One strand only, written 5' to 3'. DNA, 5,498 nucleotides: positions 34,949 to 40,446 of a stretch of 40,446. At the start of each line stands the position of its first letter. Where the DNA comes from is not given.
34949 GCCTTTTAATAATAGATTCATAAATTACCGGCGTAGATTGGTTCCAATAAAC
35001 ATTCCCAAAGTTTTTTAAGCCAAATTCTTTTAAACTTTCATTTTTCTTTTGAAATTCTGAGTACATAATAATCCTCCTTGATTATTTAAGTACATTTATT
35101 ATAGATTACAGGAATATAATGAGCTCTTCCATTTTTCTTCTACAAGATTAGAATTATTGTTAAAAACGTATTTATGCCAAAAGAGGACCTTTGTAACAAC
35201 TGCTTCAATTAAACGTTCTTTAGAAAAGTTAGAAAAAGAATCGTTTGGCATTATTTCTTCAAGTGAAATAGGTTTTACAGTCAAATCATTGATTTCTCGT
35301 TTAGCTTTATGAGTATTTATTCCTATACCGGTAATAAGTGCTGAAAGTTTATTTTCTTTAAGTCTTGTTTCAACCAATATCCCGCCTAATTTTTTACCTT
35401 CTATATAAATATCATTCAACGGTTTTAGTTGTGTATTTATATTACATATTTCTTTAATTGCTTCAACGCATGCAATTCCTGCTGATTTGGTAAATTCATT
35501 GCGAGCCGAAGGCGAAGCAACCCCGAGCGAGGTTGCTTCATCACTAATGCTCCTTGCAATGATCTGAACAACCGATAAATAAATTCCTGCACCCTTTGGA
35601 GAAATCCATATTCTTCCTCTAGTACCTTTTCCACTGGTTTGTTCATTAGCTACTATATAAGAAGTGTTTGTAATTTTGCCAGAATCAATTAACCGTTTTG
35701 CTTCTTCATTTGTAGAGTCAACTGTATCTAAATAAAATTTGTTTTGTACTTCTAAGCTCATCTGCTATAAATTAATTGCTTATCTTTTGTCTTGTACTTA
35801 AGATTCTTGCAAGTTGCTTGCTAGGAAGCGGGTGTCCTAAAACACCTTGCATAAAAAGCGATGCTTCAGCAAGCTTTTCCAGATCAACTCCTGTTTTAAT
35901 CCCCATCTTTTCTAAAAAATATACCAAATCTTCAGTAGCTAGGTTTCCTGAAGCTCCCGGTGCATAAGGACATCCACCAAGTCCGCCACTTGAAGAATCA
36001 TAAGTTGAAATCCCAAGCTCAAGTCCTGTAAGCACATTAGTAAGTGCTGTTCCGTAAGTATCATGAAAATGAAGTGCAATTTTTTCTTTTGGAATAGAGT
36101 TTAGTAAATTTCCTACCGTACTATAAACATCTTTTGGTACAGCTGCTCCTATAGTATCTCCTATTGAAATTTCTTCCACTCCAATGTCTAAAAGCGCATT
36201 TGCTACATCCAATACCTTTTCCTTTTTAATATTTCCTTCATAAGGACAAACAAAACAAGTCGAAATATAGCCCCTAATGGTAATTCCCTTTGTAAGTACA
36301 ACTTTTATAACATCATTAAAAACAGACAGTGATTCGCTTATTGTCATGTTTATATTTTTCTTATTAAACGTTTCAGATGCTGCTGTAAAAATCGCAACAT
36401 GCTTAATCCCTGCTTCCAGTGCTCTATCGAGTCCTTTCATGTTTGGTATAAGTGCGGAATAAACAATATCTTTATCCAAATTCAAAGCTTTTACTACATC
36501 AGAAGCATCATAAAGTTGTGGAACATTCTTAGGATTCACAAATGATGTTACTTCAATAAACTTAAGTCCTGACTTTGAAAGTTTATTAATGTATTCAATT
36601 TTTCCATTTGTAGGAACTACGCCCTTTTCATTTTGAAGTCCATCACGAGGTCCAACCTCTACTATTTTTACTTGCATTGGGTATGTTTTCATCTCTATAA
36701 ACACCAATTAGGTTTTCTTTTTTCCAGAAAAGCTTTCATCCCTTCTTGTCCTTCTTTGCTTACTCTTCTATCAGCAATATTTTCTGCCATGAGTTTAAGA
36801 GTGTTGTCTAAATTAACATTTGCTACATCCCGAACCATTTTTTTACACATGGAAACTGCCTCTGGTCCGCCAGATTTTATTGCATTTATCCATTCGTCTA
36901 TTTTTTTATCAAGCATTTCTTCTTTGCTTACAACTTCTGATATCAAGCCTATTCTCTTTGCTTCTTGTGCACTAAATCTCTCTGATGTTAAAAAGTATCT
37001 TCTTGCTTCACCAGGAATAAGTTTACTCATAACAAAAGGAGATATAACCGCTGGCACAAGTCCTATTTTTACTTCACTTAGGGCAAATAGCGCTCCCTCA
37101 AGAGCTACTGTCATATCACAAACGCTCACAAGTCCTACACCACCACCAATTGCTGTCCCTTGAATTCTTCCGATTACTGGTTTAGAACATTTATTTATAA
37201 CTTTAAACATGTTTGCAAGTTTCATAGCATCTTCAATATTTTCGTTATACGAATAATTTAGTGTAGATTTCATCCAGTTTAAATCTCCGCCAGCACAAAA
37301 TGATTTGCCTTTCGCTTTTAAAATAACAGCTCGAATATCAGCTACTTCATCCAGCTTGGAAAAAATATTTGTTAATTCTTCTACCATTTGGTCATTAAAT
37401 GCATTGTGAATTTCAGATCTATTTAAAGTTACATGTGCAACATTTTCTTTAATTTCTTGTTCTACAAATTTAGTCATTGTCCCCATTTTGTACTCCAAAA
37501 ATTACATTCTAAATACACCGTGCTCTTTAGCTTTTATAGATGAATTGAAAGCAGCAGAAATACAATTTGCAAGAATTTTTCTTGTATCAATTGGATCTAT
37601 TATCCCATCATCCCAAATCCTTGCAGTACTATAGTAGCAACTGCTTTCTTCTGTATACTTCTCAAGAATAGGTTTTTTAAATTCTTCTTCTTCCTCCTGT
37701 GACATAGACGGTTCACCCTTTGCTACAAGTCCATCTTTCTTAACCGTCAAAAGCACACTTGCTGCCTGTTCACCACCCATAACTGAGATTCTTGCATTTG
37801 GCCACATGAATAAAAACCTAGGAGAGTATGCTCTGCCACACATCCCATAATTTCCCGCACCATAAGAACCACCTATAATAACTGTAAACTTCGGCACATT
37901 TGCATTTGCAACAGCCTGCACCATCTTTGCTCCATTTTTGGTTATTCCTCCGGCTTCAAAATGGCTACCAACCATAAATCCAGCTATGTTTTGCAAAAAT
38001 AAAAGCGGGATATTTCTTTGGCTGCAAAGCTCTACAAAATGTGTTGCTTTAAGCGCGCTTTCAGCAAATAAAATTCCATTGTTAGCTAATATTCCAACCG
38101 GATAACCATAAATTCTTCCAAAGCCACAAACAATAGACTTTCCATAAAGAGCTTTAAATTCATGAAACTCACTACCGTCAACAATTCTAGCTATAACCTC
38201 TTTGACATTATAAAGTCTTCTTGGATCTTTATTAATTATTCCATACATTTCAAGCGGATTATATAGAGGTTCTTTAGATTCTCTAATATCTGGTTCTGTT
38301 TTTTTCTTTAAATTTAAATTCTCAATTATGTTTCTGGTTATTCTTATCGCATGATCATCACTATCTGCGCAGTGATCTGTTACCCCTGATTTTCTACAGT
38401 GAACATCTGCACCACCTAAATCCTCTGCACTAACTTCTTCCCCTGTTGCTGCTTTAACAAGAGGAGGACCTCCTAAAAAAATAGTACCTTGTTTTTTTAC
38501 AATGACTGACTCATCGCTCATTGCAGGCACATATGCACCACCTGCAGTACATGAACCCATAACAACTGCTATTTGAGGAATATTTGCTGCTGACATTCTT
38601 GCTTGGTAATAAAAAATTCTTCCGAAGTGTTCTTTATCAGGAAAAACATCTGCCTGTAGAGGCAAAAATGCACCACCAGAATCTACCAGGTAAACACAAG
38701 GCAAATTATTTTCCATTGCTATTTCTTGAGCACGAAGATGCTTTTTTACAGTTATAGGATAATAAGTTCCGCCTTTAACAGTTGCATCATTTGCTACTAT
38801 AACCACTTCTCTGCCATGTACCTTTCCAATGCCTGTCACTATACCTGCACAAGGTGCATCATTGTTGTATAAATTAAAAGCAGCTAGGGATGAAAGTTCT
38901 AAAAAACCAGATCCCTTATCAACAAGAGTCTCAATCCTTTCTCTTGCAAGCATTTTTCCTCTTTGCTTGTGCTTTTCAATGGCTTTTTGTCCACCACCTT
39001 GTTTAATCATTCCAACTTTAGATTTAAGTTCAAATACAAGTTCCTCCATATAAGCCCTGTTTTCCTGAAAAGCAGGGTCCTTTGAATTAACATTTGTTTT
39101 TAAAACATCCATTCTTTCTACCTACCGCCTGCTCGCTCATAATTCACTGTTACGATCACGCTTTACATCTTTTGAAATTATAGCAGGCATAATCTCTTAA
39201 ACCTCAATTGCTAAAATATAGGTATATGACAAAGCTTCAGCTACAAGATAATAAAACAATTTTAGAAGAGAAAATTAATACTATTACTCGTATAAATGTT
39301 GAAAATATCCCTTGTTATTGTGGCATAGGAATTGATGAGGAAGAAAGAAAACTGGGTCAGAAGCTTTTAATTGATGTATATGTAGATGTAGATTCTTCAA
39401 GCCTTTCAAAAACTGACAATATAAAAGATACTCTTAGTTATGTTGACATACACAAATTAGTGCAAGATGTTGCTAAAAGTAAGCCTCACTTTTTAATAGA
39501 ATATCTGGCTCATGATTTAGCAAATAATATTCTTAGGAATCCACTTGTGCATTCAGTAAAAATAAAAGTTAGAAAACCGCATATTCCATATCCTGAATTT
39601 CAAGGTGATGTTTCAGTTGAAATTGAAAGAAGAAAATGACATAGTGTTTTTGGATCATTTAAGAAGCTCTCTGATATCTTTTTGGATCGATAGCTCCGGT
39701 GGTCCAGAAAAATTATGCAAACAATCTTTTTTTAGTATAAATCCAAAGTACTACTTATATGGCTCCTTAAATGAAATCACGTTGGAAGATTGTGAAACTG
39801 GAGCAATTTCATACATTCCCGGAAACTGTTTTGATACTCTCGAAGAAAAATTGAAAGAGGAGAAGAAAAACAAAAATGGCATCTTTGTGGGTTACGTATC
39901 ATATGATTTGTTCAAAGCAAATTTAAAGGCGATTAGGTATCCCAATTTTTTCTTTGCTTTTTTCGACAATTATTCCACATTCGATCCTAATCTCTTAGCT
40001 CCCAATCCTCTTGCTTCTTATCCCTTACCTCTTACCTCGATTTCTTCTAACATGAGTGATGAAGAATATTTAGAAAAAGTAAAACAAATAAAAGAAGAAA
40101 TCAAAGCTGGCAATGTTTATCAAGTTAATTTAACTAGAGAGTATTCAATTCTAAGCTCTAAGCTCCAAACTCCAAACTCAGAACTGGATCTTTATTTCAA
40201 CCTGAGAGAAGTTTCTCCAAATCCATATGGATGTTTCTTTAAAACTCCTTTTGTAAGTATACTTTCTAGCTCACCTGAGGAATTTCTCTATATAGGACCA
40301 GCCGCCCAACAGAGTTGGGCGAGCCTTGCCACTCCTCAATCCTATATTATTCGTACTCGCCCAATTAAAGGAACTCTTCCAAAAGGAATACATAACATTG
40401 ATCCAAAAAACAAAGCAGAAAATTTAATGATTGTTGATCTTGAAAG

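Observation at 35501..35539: GC-rich hairpin element inserted in frame within birA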

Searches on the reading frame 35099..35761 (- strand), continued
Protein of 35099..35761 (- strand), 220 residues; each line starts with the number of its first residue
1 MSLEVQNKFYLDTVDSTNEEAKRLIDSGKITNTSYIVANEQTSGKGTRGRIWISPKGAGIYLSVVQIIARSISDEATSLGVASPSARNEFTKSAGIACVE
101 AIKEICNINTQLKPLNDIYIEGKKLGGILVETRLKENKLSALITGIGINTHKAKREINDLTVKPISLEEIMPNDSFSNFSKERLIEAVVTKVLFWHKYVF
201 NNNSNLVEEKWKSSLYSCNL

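Call 49: find_related_loci(query=P0001, collection=metagenome_contigs, flank=10000)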
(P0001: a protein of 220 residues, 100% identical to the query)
Query P0001 (220 aa) in metagenome_contigs; peptide patterns used: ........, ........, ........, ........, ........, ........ (x = any residue, [..] = any of these).
170 stretches matched a pattern; 61 encode a relative of the query (tblastn E <= 1e-3); 61 distinct loci.
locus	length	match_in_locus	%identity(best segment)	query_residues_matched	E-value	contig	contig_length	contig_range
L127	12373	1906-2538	86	1-220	1e-124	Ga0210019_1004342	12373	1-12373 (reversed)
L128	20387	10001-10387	37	9-149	8e-21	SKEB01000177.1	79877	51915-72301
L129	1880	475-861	37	9-149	8e-21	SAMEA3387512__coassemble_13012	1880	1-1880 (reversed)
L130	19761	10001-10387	37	9-149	1e-20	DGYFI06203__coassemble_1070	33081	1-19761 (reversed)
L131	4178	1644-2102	33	13-178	5e-20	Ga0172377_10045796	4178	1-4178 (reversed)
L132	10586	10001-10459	33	13-178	5e-20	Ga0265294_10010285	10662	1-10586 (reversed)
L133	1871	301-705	36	9-157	4e-20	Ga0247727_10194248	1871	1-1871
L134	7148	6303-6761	33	13-178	5e-20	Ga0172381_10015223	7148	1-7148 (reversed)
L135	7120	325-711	37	9-149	1e-19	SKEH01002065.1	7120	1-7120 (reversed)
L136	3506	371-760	35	9-149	2e-19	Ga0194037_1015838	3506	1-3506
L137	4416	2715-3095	40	12-150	3e-18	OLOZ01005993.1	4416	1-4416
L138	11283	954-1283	37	36-154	4e-18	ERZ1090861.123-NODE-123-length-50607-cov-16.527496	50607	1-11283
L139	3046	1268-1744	34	7-179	4e-18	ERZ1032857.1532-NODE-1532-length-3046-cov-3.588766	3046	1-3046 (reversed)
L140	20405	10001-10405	36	11-168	1e-17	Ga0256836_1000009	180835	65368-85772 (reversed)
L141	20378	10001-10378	36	13-149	2e-16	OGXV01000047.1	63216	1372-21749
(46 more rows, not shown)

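Call 51: find_encoding_contigs(protein=P0010, flank=3000, max_places=2)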
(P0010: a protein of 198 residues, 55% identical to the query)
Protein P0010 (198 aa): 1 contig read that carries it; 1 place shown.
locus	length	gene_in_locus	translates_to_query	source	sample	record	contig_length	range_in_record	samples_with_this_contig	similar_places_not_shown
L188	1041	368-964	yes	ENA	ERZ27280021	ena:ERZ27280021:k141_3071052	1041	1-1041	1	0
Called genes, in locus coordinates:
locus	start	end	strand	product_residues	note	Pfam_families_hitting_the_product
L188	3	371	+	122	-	?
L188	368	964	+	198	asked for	PF03099:BPL_LplA_LipB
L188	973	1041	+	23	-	?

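Call 52: find_encoding_contigs(protein=P0017, flank=5000, max_places=2)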
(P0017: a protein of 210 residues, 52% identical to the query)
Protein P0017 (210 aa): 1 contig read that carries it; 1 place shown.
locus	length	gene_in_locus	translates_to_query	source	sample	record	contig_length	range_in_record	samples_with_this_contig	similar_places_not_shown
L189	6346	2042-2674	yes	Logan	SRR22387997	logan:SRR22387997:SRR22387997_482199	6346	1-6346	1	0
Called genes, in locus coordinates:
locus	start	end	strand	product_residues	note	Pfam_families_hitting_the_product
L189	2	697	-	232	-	?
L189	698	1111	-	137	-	PF02152:FolB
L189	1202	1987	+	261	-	PF00378:ECH_1, PF16113:ECH_2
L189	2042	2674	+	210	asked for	PF03099:BPL_LplA_LipB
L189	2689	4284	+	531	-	PF01293:PEPCK_ATP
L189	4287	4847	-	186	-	PF00383:dCMP_cyt_deam_1, PF14437:MafB19-deam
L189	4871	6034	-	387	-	PF13173:AAA_14, PF13635:DUF4143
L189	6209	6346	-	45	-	?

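Call 53: find_encoding_contigs(protein=P0007, flank=10000, max_places=2)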
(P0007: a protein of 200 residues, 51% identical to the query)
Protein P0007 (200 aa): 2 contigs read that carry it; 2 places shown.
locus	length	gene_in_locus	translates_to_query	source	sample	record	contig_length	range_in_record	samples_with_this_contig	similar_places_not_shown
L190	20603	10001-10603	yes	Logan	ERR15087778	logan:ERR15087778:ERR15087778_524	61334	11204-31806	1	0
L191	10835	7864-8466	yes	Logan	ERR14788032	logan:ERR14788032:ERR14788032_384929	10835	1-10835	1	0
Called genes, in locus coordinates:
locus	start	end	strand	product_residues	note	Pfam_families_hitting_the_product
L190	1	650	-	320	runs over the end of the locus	-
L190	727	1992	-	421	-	PF07690:MFS_1, PF00083:Sugar_tr, PF07690:MFS_1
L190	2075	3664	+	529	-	PF00682:HMGL-like, PF22617:HCS_D2, PF08502:LeuA_dimer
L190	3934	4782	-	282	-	PF01063:Aminotran_4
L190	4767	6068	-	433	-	PF04715: (weak), PF00425:Chorismate_bind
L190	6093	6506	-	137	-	PF02152:FolB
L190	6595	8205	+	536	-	PF03255:ACCA, PF01039:Carboxyl_trans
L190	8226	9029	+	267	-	PF00378:ECH_1, PF16113:ECH_2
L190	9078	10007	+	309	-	PF00682:HMGL-like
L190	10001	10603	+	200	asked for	PF03099:BPL_LplA_LipB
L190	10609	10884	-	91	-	-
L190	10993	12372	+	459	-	PF00675:Peptidase_M16, PF05193:Peptidase_M16_C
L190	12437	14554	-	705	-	PF02771:Acyl-CoA_dh_N, PF02770:Acyl-CoA_dh_M, PF00441:Acyl-CoA_dh_1 (weak)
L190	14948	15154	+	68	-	-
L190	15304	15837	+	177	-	PF13635:DUF4143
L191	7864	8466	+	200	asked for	PF03099:BPL_LplA_LipB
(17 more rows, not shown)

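Call 54: predict_structure(alignment_id=A2)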
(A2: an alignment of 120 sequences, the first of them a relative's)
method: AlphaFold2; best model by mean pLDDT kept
length: 220 residues; sequences in the alignment: 120
mean_pLDDT: 89.7   pTM: 0.89
mean pLDDT of the five models: 89.7, 89.0, 88.6, 88.4, 88.0
residues with pLDDT >= 90: 158; 70-90: 40; 50-70: 18; < 50: 4
segments of 3 or more residues with pLDDT < 50: none
pLDDT, mean of each block of 10 residues (from residue 1): 80 97 97 97 87 93 90 54 81 97 97 89 94 89 97 81 94 97 98 95 93 75
secondary structure, 60 per line:
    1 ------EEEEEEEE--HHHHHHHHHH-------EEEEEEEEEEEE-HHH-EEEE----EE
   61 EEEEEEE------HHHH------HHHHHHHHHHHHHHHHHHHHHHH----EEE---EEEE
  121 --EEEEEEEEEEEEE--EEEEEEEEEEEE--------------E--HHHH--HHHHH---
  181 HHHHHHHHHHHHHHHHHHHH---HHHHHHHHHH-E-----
elements in order: E7-14 H17-26 E34-45 E51-54 E59-67 H74-77 H84-106 E111-113 E117-120 E123-135 E138-149 H167-170 H173-177 H181-200 H204-213
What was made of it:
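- On Rickettsia RPE-4/-6/-7: The insert is a low-confidence loop in the AF2 model (call 54), but solvent accessibility was not computed, so exposure is inferred, not shown.
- Residues 71-80 average pLDDT 54 and lie between strand 59-67 and helix 84-106 (call 54). The model gives low confidence and no defined structure for the loop (call 54).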

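Call 73: fold_search(model_id=the predicted structure, library=pdb)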
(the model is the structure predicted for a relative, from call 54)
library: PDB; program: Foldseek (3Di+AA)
matches with E <= 10: 698; with E <= 0.001: 98
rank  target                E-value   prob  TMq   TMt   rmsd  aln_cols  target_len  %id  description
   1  6ndl                  8.9e-17  1.00  0.77  0.54   2.9       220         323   21  Crystal structure of Staphylococcus aureus biotin protein ligase in complex with a sulfonamide inhibitor (released 2019-12-18)
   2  3rir                  2.4e-16  1.00  0.77  0.54   3.0       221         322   21  Crystal Strucrture of Biotin Protein Ligase from S. aureus (released 2012-04-18)
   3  8eni                  4.1e-16  1.00  0.76  0.54   3.0       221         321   21  Crystal structure of Staphylococcus aureus biotin protein ligase in complex with inhibitor (released 2022-11-30)
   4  3v7c                  7.5e-16  1.00  0.78  0.55   3.0       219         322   21  Cystal structure of SaBPL in complex with inhibitor (released 2012-04-18)
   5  2ej9                  2.1e-15  1.00  0.68  0.63   4.1       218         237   25  Crystal Structure Of Biotin Protein Ligase From Methanococcus jannaschii (released 2008-03-18)
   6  6aqq                  2.7e-15  1.00  0.74  0.53   3.6       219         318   21  Crystal structure of Staphylococcus aureus biotin protein ligase in complex with inhibitor (released 2018-02-07)
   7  9drn_B                5.6e-15  1.00  0.76  0.64   3.3       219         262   20  Crystal structure of Mycobacterium tuberculosis biotin protein ligase in complex with Bio-4 (released 2025-04-09)
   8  3efs_A                5.6e-15  1.00  0.72  0.68   3.4       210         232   25  Biotin protein ligase from Aquifex aeolicus in complex with biotin and ATP (released 2009-06-09)
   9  2e41_B                1.2e-14  1.00  0.71  0.67   3.4       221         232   19  Crystal Structure Of Biotin Protein Ligase From Pyrococcus Horikoshii Complexed with the Reaction Product Analog Bioti (released 2007-06-05)
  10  2dxu_B                1.2e-14  1.00  0.68  0.68   3.8       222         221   21  Crystal Structure Of Biotin Protein Ligase From Pyrococcus Horikoshii Complexed with Biotinyl-5'-AMP, Mutation R48A (released 2007-03-01)
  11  2ewn_B                1.3e-14  1.00  0.74  0.53   3.2       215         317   24  Ecoli Biotin Repressor with co-repressor analog (released 2006-02-21)
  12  8fi3_B                1.4e-14  1.00  0.66  0.49   4.3       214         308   24  Bifunctional ligase/repressor BirA from Klebsiella pneumoniae complexed with biotin (Domain Swapped Dimer) (released 2022-12-28)
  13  3efr_A                1.7e-14  1.00  0.70  0.67   3.6       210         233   26  Biotin protein ligase R40G mutant from Aquifex aeolicus in complex with biotin (released 2009-06-09)
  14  2deq_B                1.9e-14  1.00  0.68  0.65   3.8       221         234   21  Crystal Structure Of Biotin Protein Ligase From Pyrococcus Horikoshii OT3 in complex with Biotinyl-5'-AMP, K111G mutat (released 2006-08-16)
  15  2dxu_A                2.2e-14  1.00  0.63  0.61   4.7       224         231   22  Crystal Structure Of Biotin Protein Ligase From Pyrococcus Horikoshii Complexed with Biotinyl-5'-AMP, Mutation R48A (released 2007-03-01)
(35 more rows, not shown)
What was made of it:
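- On Biotin protein ligase (host gene): Foldseek matches to BPL structures at E 1e-16, TMq 0.77 (call 73).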

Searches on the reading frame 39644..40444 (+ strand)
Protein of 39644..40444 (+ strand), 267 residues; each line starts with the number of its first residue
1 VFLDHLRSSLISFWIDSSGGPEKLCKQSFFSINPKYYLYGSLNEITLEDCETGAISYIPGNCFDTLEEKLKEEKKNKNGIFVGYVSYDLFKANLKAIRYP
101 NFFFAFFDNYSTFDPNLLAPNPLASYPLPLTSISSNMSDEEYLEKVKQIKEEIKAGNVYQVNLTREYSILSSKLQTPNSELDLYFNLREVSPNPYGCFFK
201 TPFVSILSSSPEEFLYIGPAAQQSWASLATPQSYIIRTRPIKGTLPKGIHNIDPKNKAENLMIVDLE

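Call 43: search_solved_structures(query=window:39644-40444:+, show_alignments=2, max_evalue=0.00001)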
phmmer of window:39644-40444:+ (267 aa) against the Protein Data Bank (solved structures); distinct sequences matched with E-value up to 0.00001: 11.
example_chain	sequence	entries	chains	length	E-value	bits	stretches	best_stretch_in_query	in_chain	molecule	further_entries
8hx6_A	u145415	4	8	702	3.4e-10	43.3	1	139-266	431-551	4-amino-4-deoxychorismate synthase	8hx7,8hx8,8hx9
7pi1_AAA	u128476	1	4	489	1.7e-09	40.9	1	132-267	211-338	Aminodeoxychorismate synthase component 1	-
7qu9_A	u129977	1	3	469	2.1e-09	40.7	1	136-267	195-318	Anthranilate synthase component I family protein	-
1k0e_A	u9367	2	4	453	7.9e-09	38.8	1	133-266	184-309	p-aminobenzoate synthase component I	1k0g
8rp2_CCC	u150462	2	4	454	7.9e-09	38.8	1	133-266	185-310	Aminodeoxychorismate synthase component 1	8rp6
8rp0_CCC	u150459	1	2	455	8e-09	38.8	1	133-266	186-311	Aminodeoxychorismate synthase component 1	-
8rp1_CCC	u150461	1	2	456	8e-09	38.8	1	133-266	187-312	Aminodeoxychorismate synthase component 1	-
4grh_A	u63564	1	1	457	5.1e-07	32.8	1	140-267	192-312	aminodeoxychorismate synthase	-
1i1q_A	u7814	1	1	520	7.6e-07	32.3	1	121-266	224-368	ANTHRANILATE SYNTHASE COMPONENT I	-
1qdl_A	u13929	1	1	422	3e-06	30.3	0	137-266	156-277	PROTEIN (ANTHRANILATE SYNTHASE (TRPE-SUBUNIT))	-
1i7q_A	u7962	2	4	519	4.3e-06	29.8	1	119-219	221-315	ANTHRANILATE SYNTHASE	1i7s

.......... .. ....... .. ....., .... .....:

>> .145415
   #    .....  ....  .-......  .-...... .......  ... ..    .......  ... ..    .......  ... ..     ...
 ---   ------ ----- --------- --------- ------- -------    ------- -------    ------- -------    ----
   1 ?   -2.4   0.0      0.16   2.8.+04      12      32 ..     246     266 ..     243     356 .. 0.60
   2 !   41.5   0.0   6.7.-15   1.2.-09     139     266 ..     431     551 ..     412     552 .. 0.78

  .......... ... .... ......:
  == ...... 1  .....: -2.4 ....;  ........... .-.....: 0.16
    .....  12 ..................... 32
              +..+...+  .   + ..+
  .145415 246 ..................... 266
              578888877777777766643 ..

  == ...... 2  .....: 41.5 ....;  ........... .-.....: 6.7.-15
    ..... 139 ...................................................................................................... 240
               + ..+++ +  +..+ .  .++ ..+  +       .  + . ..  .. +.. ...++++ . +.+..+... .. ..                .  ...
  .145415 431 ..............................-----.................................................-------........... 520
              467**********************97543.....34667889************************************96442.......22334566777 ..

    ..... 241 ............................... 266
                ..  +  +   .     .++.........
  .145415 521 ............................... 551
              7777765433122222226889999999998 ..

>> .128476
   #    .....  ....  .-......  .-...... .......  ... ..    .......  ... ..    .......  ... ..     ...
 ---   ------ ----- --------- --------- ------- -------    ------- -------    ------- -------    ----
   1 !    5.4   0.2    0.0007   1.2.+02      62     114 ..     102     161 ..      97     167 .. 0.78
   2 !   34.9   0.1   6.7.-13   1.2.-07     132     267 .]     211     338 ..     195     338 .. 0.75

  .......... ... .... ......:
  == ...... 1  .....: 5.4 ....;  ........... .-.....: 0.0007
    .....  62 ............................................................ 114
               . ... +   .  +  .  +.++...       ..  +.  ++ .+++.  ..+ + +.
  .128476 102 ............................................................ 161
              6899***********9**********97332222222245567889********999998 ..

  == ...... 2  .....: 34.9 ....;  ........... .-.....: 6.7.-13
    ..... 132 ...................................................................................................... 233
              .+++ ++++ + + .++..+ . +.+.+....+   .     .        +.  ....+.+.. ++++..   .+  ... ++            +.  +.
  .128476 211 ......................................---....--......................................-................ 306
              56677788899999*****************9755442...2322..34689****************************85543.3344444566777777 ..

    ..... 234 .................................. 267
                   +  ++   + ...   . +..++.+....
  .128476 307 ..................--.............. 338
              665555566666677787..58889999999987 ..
